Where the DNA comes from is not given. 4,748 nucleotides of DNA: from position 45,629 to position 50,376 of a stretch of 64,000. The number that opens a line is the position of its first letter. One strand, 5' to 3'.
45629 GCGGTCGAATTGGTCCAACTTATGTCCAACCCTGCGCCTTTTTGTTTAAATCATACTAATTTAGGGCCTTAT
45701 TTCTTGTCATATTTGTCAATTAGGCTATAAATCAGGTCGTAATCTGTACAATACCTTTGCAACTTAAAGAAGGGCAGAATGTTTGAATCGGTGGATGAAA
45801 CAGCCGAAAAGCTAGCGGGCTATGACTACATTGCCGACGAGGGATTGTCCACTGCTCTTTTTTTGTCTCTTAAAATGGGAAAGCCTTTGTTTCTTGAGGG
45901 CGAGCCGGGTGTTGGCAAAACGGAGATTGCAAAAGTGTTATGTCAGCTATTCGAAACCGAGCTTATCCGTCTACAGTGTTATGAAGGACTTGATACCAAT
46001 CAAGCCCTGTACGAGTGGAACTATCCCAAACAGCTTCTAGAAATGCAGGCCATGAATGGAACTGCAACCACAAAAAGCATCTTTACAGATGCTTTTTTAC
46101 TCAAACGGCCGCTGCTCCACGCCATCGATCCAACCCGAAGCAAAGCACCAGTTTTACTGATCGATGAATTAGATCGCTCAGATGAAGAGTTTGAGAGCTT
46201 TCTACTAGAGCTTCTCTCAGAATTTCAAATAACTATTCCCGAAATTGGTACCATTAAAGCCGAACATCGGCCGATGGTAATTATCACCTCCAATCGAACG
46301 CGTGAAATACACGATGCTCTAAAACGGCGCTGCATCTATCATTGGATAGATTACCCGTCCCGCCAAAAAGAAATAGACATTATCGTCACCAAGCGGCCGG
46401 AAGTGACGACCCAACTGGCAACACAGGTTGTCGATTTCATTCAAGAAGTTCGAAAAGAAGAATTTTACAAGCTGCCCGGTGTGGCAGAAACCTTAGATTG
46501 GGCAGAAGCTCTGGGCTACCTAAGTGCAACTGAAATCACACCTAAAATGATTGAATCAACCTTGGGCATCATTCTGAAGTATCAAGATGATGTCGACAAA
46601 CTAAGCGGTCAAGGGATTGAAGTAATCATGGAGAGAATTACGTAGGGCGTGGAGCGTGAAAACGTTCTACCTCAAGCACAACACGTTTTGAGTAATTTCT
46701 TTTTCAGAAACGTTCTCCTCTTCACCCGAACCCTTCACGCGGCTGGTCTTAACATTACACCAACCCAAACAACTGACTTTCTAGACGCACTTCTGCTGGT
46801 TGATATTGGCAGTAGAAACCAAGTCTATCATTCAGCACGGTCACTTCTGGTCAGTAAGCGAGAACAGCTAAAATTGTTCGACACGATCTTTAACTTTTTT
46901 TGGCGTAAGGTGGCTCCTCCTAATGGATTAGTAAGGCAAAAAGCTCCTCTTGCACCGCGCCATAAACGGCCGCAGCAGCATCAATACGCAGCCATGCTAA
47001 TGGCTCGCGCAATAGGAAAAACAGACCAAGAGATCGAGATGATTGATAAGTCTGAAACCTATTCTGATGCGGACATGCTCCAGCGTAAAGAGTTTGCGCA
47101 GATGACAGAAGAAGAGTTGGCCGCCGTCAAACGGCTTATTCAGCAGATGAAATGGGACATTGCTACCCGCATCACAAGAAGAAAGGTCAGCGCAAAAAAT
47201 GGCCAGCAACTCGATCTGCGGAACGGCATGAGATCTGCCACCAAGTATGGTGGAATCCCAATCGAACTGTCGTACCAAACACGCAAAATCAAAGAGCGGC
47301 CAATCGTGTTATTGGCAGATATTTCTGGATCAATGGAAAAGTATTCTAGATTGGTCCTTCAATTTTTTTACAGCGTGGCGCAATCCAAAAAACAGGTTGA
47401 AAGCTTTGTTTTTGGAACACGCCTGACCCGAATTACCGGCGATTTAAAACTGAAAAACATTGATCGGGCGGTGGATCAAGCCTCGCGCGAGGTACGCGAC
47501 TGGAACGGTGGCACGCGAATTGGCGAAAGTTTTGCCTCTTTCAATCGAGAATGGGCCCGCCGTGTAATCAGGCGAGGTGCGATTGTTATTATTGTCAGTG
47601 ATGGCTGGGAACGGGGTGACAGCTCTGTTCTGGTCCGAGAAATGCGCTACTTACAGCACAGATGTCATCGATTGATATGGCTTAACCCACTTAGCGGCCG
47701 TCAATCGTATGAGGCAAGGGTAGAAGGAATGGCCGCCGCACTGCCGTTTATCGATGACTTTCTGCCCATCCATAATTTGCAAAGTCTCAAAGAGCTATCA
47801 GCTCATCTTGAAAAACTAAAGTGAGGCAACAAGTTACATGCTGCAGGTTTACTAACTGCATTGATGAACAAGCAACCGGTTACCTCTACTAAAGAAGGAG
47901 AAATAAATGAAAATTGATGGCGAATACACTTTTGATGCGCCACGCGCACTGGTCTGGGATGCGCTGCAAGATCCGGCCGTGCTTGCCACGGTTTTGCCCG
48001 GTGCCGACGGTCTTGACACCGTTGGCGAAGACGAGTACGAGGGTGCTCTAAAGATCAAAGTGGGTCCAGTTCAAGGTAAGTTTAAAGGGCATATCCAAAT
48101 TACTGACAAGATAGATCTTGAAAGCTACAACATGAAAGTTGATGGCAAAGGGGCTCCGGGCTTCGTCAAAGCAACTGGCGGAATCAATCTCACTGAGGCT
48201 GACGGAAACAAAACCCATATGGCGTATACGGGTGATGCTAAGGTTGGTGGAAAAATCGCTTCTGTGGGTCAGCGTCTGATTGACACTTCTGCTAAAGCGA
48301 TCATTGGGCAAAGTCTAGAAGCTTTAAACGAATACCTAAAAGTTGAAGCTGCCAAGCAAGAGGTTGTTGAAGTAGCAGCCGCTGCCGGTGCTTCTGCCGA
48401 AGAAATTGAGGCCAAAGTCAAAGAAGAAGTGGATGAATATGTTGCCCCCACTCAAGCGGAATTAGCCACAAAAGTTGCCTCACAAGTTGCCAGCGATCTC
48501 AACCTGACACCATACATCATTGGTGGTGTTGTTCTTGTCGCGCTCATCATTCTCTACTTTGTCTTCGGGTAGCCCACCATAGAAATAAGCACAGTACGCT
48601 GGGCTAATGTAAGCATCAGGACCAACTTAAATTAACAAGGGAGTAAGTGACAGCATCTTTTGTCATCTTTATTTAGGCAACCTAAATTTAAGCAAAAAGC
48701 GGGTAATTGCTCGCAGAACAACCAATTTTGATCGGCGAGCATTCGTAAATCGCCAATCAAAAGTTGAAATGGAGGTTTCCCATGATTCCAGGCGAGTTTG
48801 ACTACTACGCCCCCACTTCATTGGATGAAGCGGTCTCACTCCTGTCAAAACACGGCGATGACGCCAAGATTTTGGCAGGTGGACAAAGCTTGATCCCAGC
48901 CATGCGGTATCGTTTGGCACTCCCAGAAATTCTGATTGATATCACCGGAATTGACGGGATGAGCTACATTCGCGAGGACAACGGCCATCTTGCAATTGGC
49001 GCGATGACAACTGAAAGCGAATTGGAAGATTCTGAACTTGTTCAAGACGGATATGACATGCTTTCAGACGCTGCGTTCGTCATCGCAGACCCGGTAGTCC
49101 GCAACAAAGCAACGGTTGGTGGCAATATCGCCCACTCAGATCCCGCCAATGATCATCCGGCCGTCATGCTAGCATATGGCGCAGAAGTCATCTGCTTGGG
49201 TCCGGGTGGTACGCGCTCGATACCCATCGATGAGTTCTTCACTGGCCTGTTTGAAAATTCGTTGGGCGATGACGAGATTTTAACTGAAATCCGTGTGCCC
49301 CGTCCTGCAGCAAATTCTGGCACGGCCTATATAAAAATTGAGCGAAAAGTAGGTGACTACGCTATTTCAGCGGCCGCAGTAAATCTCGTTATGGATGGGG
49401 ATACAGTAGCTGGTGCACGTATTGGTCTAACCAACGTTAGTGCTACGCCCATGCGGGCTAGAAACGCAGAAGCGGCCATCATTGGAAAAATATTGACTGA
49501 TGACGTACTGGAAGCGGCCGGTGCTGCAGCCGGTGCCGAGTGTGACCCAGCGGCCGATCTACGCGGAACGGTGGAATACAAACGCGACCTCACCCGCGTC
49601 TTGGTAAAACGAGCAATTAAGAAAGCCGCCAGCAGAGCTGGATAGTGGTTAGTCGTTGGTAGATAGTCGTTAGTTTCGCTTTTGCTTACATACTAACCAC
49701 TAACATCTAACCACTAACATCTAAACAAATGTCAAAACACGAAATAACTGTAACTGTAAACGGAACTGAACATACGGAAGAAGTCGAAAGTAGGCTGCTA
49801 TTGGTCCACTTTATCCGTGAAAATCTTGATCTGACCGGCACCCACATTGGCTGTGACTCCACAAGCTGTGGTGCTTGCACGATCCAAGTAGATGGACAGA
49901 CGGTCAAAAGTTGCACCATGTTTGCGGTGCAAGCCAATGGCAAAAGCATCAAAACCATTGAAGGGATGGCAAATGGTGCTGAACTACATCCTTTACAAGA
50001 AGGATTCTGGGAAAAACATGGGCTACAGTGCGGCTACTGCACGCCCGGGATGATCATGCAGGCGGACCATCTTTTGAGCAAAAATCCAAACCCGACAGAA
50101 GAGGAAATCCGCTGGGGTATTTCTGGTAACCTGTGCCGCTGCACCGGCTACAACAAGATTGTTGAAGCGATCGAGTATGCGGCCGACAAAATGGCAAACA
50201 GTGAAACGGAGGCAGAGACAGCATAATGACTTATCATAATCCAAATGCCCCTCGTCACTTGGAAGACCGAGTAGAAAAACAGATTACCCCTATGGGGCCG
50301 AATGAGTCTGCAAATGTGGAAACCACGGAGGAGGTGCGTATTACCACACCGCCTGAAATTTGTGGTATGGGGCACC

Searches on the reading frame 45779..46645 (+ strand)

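Call 36: search_protein_families(library=ncbifam, proteins=[window:45779-46645:+], max_evalue=1e-30)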
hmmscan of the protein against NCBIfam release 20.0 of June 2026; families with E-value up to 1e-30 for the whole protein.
window:45779-46645:+ (288 aa): 1 family
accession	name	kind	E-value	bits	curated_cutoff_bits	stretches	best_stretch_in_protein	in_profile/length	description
NF047784.1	MadB_ATPase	equivalog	4.7e-77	259.1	475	1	99-274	117-292/298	MadB family AAA-type ATPase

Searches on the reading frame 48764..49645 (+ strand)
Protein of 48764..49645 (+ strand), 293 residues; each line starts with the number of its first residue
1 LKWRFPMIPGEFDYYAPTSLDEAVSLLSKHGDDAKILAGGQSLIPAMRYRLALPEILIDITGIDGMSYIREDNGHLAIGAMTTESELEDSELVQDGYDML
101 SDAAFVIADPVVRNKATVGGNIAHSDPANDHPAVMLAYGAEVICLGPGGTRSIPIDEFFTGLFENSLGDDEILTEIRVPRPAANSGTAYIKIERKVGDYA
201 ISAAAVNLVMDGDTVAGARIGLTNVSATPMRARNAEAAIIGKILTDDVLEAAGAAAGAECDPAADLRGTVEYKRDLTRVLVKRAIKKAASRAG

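Call 36: search_protein_families(library=ncbifam, proteins=[window:48764-49645:+], max_evalue=1e-30)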
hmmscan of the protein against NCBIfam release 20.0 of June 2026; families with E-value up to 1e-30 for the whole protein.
window:48764-49645:+ (293 aa): 5 families
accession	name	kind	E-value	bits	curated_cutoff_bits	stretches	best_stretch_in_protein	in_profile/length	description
NF041019.1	glyceraldDH_beta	equivalog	3.3e-86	289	350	1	7-287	1-279/280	glyceraldehyde dehydrogenase subunit beta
NF043083.1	XdhB_XDHase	equivalog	4.1e-50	170.5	310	1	13-292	6-287/289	xanthine dehydrogenase subunit XdhB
NF007427.0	PRK09971.1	equivalog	5e-49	167.1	287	1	14-292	7-287/292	xanthine dehydrogenase FAD-binding subunit XdhB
TIGR02963.1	xanthine_xdhA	equivalog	3.2e-41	141.4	467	1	14-284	195-464/468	xanthine dehydrogenase small subunit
TIGR03195.1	4hydrxCoA_B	equivalog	3.6e-40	138.1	404.55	0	11-123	4-115/321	4-hydroxybenzoyl-CoA reductase subunit beta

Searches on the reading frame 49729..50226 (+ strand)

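Call 36: search_protein_families(library=ncbifam, proteins=[window:49729-50226:+], max_evalue=1e-30)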
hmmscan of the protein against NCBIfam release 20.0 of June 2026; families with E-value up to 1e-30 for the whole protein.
window:49729-50226:+ (165 aa): 9 families
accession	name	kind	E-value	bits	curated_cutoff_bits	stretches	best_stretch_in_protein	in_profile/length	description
NF041020.1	glyceraldDH_gamma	equivalog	2.4e-73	245.1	290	1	3-156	10-163/164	glyceraldehyde dehydrogenase subunit gamma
TIGR03193.1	4hydroxCoAred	equivalog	6.7e-55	185.1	257.8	1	7-152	3-148/148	4-hydroxybenzoyl-CoA reductase subunit gamma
NF043084.2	XdhC_XDHase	equivalog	9.7e-50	168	217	1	5-151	2-149/151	xanthine dehydrogenase subunit XdhC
TIGR03198.1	pucE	equivalog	1.5e-47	160.9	254.3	1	3-152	1-149/151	xanthine dehydrogenase subunit E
NF045668.1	pterin_aldehy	equivalog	2.2e-46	158.4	1100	1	7-160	4-160/905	molybdopterin-dependent aldehyde oxidoreductase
TIGR03311.1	Se_dep_XDH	equivalog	3.4e-44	151.1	830.45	1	8-158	3-150/848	selenium-dependent xanthine dehydrogenase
NF008514.0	PRK11433.1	equivalog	3.1e-43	147.8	322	1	4-155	51-217/218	aldehyde dehydrogenase iron-sulfur subunit PaoA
NF007387.0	PRK09908.1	equivalog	1.2e-40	138.6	212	1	5-150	8-154/159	xanthine dehydrogenase iron sulfur-binding subunit XdhC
TIGR02963.1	xanthine_xdhA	equivalog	6.6e-39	133.8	467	1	15-161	11-167/468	xanthine dehydrogenase small subunit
